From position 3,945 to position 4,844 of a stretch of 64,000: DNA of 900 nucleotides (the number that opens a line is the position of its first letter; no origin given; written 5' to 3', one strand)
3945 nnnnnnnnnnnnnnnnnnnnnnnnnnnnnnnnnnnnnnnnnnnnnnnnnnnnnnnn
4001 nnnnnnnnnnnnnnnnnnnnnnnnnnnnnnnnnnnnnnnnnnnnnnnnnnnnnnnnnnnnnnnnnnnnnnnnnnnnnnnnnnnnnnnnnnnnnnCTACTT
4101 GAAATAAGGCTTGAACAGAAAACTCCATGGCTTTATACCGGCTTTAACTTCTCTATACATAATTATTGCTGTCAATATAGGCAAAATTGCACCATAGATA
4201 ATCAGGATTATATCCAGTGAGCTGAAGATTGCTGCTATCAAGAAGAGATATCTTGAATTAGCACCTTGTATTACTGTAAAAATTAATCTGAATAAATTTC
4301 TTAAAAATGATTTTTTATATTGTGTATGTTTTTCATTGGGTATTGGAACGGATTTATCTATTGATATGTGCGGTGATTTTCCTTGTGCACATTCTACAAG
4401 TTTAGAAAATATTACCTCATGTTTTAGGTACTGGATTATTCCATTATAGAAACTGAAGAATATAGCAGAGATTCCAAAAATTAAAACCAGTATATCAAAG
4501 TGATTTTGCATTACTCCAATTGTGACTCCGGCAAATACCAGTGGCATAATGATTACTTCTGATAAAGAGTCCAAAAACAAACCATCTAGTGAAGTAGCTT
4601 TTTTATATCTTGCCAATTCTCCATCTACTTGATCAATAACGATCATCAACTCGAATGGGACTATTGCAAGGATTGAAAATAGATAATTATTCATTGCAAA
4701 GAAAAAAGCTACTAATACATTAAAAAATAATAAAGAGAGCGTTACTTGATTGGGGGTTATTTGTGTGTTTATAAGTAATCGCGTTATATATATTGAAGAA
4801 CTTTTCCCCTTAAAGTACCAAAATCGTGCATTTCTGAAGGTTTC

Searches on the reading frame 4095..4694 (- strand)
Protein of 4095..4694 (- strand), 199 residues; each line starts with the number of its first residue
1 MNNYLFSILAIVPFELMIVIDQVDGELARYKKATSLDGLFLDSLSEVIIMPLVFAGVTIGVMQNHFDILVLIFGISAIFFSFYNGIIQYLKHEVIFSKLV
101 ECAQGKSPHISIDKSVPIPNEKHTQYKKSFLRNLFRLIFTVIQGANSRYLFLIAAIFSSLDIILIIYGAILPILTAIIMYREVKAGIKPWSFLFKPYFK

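Call 15: search_protein_families(library=pfam, proteins=[window:4095-4694:-], max_evalue=0.001)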
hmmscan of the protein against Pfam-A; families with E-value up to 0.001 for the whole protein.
window:4095-4694:- (199 aa): 1 family
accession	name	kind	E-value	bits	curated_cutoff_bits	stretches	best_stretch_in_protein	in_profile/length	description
PF01066.26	CDP-OH_P_transf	-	8.3e-06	26.7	22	1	8-76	29-94/152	CDP-alcohol phosphatidyltransferase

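Call 62: search_protein_families(library=ncbifam, proteins=[window:4095-4694:-], max_evalue=1e-12)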
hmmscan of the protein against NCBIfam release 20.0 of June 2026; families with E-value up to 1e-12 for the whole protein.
window:4095-4694:- (199 aa): 0 families
